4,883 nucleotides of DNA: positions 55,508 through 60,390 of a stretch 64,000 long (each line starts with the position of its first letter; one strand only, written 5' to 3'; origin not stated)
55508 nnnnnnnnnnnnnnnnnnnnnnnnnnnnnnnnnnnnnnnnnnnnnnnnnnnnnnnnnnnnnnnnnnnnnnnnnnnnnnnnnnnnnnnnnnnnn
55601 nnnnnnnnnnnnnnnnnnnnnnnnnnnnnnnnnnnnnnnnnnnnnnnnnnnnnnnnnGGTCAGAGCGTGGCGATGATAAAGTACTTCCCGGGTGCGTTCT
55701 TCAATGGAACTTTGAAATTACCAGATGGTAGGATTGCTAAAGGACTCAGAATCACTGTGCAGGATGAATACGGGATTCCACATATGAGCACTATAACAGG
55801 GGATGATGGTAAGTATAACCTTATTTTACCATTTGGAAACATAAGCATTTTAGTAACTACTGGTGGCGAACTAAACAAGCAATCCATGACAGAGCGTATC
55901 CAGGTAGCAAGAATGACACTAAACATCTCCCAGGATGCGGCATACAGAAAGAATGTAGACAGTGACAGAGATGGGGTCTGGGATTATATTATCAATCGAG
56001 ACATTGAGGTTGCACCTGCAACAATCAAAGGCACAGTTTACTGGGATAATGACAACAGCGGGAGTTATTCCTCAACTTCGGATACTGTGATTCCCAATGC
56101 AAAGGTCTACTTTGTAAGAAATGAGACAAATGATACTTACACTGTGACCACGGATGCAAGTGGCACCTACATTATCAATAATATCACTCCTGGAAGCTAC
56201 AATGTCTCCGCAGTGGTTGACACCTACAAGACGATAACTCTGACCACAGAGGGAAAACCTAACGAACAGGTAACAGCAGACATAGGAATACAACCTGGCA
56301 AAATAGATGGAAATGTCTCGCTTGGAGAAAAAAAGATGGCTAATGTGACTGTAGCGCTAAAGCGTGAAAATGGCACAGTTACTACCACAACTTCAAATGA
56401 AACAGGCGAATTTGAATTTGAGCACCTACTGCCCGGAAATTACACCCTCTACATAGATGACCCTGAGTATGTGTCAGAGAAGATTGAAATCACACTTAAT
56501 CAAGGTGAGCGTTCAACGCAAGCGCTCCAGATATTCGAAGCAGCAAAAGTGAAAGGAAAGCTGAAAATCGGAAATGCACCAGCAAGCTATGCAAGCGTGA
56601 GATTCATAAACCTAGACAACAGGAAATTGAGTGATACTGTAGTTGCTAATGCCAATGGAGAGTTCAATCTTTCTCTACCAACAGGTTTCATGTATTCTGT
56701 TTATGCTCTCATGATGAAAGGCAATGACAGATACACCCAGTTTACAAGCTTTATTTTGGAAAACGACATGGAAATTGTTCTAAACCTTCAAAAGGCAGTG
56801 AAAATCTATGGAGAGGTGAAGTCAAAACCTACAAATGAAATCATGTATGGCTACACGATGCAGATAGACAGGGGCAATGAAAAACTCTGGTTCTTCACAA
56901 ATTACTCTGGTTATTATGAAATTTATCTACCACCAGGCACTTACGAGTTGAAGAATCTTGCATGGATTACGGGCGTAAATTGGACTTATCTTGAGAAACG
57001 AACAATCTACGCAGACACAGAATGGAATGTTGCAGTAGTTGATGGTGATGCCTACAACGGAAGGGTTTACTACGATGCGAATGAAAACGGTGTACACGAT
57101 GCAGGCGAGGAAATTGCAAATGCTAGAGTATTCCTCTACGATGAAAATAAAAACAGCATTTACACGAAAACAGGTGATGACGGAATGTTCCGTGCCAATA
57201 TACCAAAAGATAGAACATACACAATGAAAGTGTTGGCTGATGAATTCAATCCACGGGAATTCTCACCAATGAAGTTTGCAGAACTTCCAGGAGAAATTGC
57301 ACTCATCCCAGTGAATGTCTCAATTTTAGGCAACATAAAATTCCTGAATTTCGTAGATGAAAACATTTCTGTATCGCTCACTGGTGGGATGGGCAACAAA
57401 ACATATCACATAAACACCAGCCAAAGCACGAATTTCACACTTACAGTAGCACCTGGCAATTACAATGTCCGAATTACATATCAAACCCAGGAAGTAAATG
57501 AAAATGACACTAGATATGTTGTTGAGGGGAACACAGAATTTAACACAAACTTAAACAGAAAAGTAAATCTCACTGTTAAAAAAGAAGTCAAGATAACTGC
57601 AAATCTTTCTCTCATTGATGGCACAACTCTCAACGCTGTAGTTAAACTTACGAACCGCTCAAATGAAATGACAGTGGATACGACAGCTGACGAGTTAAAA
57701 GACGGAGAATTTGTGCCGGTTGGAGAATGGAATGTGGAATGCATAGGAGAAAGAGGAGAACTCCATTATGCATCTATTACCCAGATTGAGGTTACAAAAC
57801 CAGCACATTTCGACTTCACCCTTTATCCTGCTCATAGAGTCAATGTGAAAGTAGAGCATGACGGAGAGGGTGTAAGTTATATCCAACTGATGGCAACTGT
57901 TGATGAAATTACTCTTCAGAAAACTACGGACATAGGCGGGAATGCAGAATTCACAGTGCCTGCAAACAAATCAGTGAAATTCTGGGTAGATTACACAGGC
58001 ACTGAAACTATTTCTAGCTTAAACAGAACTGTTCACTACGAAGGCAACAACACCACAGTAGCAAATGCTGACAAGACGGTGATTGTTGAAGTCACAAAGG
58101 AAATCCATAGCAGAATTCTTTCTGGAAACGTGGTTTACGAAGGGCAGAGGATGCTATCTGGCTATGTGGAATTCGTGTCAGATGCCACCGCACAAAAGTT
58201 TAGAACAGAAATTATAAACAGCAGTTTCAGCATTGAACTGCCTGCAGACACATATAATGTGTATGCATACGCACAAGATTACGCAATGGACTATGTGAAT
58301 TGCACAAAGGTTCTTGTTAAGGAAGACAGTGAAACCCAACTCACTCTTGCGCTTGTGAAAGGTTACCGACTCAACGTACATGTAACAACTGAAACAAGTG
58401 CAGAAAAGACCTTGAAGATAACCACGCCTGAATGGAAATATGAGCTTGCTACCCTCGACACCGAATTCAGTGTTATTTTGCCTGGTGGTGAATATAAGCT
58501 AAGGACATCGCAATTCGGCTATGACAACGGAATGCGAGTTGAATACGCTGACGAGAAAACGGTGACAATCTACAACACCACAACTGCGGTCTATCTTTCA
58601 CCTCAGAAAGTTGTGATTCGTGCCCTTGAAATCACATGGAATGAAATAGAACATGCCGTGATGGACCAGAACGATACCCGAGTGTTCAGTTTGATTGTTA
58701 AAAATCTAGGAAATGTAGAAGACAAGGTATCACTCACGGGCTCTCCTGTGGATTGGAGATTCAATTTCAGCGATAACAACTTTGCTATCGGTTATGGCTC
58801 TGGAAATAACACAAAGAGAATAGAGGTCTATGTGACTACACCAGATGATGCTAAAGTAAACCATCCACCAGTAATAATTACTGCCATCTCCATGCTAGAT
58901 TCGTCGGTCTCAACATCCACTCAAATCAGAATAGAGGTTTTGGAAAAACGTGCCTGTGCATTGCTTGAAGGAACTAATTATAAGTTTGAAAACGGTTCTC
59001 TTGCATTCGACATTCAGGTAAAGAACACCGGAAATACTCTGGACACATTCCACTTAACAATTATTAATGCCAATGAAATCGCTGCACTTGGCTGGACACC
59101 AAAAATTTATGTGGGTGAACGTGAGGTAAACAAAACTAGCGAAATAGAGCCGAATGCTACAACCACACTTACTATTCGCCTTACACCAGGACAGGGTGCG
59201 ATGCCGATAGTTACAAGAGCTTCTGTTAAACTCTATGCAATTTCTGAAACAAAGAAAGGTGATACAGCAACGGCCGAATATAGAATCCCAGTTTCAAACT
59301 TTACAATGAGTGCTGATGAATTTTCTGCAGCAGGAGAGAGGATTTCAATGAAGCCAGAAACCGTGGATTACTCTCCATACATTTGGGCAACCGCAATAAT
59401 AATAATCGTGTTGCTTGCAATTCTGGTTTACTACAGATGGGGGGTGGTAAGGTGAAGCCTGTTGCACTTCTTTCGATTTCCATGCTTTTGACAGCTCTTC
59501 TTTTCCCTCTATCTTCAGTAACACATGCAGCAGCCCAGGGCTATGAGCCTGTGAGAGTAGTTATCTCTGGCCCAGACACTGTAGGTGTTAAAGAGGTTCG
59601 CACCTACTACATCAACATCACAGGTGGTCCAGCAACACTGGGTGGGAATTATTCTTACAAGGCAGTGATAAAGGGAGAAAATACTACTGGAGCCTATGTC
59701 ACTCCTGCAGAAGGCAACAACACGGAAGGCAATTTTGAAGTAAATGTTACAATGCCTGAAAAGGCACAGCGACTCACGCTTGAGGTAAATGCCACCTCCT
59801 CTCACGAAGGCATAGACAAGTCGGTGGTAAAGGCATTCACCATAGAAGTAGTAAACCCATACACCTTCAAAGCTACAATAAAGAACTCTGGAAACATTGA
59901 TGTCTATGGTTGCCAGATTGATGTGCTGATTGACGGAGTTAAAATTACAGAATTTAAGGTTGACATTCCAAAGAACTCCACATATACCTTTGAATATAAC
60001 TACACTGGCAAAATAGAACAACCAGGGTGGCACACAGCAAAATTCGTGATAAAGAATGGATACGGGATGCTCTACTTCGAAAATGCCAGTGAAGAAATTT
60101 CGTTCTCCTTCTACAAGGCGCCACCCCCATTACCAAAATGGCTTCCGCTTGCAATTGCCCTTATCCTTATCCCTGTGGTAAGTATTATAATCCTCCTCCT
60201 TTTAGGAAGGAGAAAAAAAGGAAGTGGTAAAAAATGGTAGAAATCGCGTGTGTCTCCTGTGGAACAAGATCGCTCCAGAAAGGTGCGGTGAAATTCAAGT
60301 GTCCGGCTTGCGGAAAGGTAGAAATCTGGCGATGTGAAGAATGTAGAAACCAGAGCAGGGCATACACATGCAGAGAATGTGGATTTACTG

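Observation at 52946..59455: Giant (2169 aa) AglB oligosaccharyltransferase with ~1400-aa repeat-domain C-terminal extension, divergently paired with a 1642-aa subtilase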

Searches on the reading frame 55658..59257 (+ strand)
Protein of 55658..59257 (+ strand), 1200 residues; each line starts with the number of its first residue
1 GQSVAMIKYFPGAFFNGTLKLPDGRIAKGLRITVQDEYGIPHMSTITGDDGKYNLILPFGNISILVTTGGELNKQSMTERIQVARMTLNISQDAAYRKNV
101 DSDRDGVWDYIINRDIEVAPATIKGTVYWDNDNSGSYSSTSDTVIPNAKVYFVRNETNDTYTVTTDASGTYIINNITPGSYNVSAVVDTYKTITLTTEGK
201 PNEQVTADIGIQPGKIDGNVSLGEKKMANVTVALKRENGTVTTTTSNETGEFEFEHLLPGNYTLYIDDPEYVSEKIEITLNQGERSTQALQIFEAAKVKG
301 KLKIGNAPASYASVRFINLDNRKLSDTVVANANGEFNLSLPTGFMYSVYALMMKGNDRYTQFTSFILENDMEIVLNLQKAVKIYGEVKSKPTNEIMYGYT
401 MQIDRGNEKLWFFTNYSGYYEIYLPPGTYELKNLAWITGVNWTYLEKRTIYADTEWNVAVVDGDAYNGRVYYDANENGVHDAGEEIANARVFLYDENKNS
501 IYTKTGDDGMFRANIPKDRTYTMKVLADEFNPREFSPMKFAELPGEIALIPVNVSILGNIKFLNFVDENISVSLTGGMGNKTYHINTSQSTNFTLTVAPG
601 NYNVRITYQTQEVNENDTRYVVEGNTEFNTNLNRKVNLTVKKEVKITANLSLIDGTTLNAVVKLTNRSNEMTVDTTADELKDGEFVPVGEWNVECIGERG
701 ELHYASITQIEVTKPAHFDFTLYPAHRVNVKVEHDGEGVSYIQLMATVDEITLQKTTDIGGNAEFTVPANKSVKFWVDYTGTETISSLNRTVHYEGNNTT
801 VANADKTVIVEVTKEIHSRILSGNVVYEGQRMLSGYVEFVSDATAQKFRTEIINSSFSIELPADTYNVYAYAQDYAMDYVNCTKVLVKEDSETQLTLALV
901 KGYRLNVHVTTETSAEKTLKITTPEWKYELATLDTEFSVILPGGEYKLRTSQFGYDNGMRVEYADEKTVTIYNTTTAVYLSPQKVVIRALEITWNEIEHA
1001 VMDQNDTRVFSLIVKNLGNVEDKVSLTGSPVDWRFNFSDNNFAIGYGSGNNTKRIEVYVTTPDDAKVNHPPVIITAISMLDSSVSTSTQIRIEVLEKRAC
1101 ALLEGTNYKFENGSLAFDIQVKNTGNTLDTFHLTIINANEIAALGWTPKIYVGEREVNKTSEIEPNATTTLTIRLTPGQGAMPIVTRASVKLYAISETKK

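Call 53: predict_structure(alignment_id=A5)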
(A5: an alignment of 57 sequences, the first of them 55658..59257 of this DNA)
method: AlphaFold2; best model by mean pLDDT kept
length: 1200 residues; sequences in the alignment: 57
mean_pLDDT: 88.4   pTM: 0.46
mean pLDDT of the five models: 88.4, 88.4, 88.3, 87.5, 87.1
residues with pLDDT >= 90: 669; 70-90: 479; 50-70: 46; < 50: 6
segments of 3 or more residues with pLDDT < 50: 1-6
pLDDT, mean of each block of 10 residues (from residue 1): 49 91 90 90 90 90 90 88 91 86 85 91 95 88 95 92 95 93 93 91 92 96 93 93 95 95 94 94 94 95 94 92 90 95 92 94 93 96 92 80 88 89 94 68 86 92 82 86 87 85 84 85 89 92 92 85 74 80 76 83 76 67 78 80 90 89 88 89 89 92 92 91 94 92 92 91 93 93 73 92 93 86 82 89 86 92 90 88 86 85 92 84 88 88 93 85 92 89 90 89 93 94 95 93 88 95 89 94 91 90 78 85 92 91 89 89 90 86 70 83
secondary structure, 60 per line:
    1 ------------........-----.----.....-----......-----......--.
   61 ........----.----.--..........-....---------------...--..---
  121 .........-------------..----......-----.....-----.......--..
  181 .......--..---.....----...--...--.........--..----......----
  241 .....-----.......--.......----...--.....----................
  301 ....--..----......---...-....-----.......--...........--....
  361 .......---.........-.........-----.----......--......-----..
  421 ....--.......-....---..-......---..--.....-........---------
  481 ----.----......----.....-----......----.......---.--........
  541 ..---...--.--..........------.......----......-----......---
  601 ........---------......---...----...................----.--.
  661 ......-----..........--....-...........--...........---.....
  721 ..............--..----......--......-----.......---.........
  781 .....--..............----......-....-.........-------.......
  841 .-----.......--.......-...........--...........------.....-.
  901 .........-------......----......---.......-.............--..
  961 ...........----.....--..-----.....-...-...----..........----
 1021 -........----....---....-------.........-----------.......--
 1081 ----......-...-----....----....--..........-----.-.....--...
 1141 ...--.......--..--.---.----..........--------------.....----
elements in order (helices of 4 or more, strands of 3 or more residues): E13-20 E31-35 E41-46 E52-57 E60-68 E81-90 H92-95 E111-113 E121-129 E149-154 E160-164 E170-176 E179-187 E195-199 E204-206 E209-211 E214-222 E231-236 E241-245 E251-257 E260-266 E271-273 E276-280 E285-304 E313-318 E326-329 E335-341 E344-354 E357-367 E371-379 E381-389 E400-405 E408-413 E419-424 E427-433 H435-438 E445-450 E458-462 E464-471 E490-495 E500-504 E510-515 E520-526 E533-539 E546-548 E554-563 E570-576 E581-586 E592-597 E601-608 E618-623 E627-629 E634-652 E660-666 E672-676 H677-681 E684-687 E689-699 E702-712 E716-734 E743-748 E751-756 E762-768 E772-785 E788-801 E806-811 E813-816 E818-826 E834-841 E847-853 E856-862 E864-874 E877-887 E894-898 E900-909 E917-922 E927-932 E936-942 E944-956 E959-971 E976-980 E990-994 E1000-1002 E1007-1016 E1022-1029 E1034-1037 E1041-1044 E1052-1060 E1072-1078 E1085-1090 E1092-1094 E1100-1103 E1108-1111 E1114-1123 E1131-1135 H1138-1143 E1146-1152 E1168-1177 E1192-1196

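Call 57: fold_search(model_id=the predicted structure, library=pdb)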
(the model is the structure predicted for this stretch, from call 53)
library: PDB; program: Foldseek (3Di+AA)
matches with E <= 10: 1628; with E <= 0.001: 157
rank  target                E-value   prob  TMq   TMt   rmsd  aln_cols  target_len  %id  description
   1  5a42                  6.0e-14  1.00  0.09  0.07  50.4      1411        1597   10  Cryo-EM single particle 3D reconstruction of the native conformation of E. coli alpha-2-macroglobulin (ECAM) (released 2015-07-29)
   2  9ijj_4G               4.7e-12  1.00  0.08  0.03  102.2      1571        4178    7  In situ structure of the central apparatus in mouse sperm axoneme. (released 2025-06-04)
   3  9ijj_4I               6.4e-11  1.00  0.08  0.04  127.0      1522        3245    8  In situ structure of the central apparatus in mouse sperm axoneme. (released 2025-06-04)
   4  4u4j                  8.0e-11  1.00  0.09  0.07  44.9      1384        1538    9  Crystal structure of Salmonella alpha-2-macroglobulin mutant Y1175G (released 2014-09-17)
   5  9ijj_4H               8.4e-11  1.00  0.09  0.04  71.3      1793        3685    7  In situ structure of the central apparatus in mouse sperm axoneme. (released 2025-06-04)
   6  6tav_C                9.6e-11  1.00  0.09  0.08  34.4      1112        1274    9  Crystal structure of endopeptidase-induced alpha2-macroglobulin (released 2021-05-12)
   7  4u48                  9.6e-11  1.00  0.08  0.07  45.4      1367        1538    9  Crystal structure of Salmonella alpha-2-macroglobulin (released 2014-09-17)
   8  6fwv_A                1.4e-10  1.00  0.11  0.21  26.6       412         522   16  The Bacillus anthracis TIE protein (released 2018-08-08)
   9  6fwv_B                1.6e-10  1.00  0.08  0.17  33.5       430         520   13  The Bacillus anthracis TIE protein (released 2018-08-08)
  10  7o7q_A                2.3e-10  1.00  0.09  0.09  32.6      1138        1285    8  (h-alpha2M)4 trypsin-activated state (released 2022-04-13)
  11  6tav_D                3.2e-10  1.00  0.09  0.08  33.4      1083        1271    8  Crystal structure of endopeptidase-induced alpha2-macroglobulin (released 2021-05-12)
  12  8s3o_A                3.3e-10  1.00  0.09  0.09  31.7      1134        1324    9  Structure of native human CD109 (released 2025-03-05)
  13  9fx2                  4.3e-10  1.00  0.10  0.10  36.9      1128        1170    7  Structure of methylamine activated CD109 (released 2025-03-19)
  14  7som_D                4.9e-10  1.00  0.09  0.07  49.0      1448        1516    8  Ciliary C2 central pair apparatus isolated from Chlamydomonas reinhardtii (released 2022-04-13)
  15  9fx3_A                5.6e-10  1.00  0.09  0.09  42.6      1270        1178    8  Structure of active human CD109 (released 2025-03-19)
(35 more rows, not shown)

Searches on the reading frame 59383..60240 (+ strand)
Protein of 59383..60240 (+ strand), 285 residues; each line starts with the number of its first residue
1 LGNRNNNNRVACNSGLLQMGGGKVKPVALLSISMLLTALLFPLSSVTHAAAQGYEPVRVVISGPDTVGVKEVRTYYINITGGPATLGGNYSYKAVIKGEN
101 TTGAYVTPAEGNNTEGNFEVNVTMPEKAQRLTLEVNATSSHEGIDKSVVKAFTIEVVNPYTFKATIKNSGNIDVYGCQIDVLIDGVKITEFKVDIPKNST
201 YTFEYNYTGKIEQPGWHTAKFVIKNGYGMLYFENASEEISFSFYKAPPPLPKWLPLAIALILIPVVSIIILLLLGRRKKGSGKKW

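Call 5: search_protein_families(library=pfam, proteins=[window:59383-60240:+], max_evalue=0.01)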
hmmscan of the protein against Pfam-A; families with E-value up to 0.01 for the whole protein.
window:59383-60240:+ (285 aa): 1 family
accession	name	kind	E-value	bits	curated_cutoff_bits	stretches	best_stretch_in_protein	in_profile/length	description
PF07705.17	CARDB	-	1e-06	29.3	22.7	1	155-223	16-83/101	CARDB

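Call 6: search_protein_families(library=ncbifam, proteins=[window:59383-60240:+], max_evalue=0.01)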
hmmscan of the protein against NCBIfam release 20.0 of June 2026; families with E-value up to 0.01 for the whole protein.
window:59383-60240:+ (285 aa): 2 families
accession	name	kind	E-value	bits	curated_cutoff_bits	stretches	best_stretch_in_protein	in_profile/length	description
NF041895.1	choice_anch_V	domain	7.3e-05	22.8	42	1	48-139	31-132/150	choice-of-anchor V domain-containing protein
NF041894.1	MXAN_6652_fam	equivalog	0.0022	17.6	200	1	52-89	38-74/203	MXAN_6652 family MXYO-CTERM-anchored protein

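Call 44: search_protein_families(library=pfam, proteins=[window:59452-60240:+], max_evalue=0.001)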
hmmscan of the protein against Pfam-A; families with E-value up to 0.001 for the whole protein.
window:59452-60240:+ (262 aa): 1 family
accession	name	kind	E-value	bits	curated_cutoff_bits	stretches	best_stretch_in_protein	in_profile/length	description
PF07705.17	CARDB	-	7.1e-07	29.8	22.7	1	132-200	16-83/101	CARDB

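Call 59: search_solved_structures(query=A6, max_evalue=1, show_alignments=0)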
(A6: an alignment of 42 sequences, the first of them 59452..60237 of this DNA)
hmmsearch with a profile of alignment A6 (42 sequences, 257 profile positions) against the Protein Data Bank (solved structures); distinct sequences matched with E-value up to 1: 31.
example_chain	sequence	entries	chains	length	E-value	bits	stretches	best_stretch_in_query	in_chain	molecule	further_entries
3idu_A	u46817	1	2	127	3.4e-15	59.4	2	138-218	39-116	Uncharacterized protein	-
2kl6_A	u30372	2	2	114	1.7e-14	57.2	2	138-218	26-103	Uncharacterized protein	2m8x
2l0d_A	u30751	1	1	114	7.2e-10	42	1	135-212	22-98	Cell surface protein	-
2kut_A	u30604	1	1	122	1.2e-05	28.2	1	134-216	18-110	Uncharacterized protein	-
1wlh_A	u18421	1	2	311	0.002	20.8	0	22-106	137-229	Gelation factor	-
7lbe_F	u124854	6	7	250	0.0035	20.1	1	7-117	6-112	Fab 13H11 heavy chain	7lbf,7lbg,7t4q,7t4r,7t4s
5x7g_A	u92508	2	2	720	0.0046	19.7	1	132-184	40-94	Cycloisomaltooligosaccharide glucanotransferase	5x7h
9dmv_F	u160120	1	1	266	0.021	17.5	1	6-68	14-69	Fab9 heavy chain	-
7seg_H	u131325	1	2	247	0.031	17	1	7-117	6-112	anti-CD16A Fab heavy chain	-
7bel_H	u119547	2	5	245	0.035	16.8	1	24-117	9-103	COVOX-88 heavy chain | COVOX-88 Fab heavy chain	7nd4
6n1w_3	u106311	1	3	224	0.042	16.5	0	30-119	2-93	DFPH-a.15 heavy chain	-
6mqe_A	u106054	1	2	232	0.045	16.4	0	30-119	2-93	DFPHa.15 antibody Fab heavy chain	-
6a4k_H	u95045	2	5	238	0.052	16.2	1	35-111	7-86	immunoglobulin Fab heavy chain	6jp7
9i3l_z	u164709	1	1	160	0.074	15.7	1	22-107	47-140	Gelation factor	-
9q26_D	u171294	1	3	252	0.086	15.5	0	9-64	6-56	3A12 Fab Heavy chain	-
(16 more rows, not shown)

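Call 61: search_protein_families(library=pfam, alignment_id=A6, max_evalue=0.01)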
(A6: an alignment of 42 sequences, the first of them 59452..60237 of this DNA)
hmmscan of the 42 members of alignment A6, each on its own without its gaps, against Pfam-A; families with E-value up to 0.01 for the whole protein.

A. member 1, window:59452-60237:+ (262 aa): 1 family
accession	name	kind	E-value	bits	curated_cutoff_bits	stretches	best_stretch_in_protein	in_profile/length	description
PF07705.17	CARDB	-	7.1e-07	29.8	22.7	1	132-200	16-83/101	CARDB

B. families by the number of members that match (of 42 scanned): 12 families
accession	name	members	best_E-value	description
PF07705.17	CARDB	41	8.9e-17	CARDB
PF17957.7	Big_7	8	4.1e-05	Bacterial Ig domain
PF20251.4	Big_14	3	9.5e-05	Bacterial Ig-like domain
PF11797.14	WxLIP_HBD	2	0.0012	WxL Interacting Protein, host binding domain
PF24129.1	DUF7396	1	0.00095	Family of unknown function (DUF7396)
PF10648.15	Gmad2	1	0.0031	Immunoglobulin-like domain of bacterial spore germination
PF24801.1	FNIII-A_GpJ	1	0.0052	Tip attachment protein J,FNIII-A domain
PF15976.11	CooC_C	1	0.0059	CS1-pili formation C-terminal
PF18099.7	CBM_35_2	1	0.007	Carbohydrate binding module (family 35)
PF12690.13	BsuPI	1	0.0078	Intracellular proteinase inhibitor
PF02075.23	RuvC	1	0.0088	Crossover junction endodeoxyribonuclease RuvC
PF22352.2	K319L-like_PKD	1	0.0098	K319L-like, PKD domain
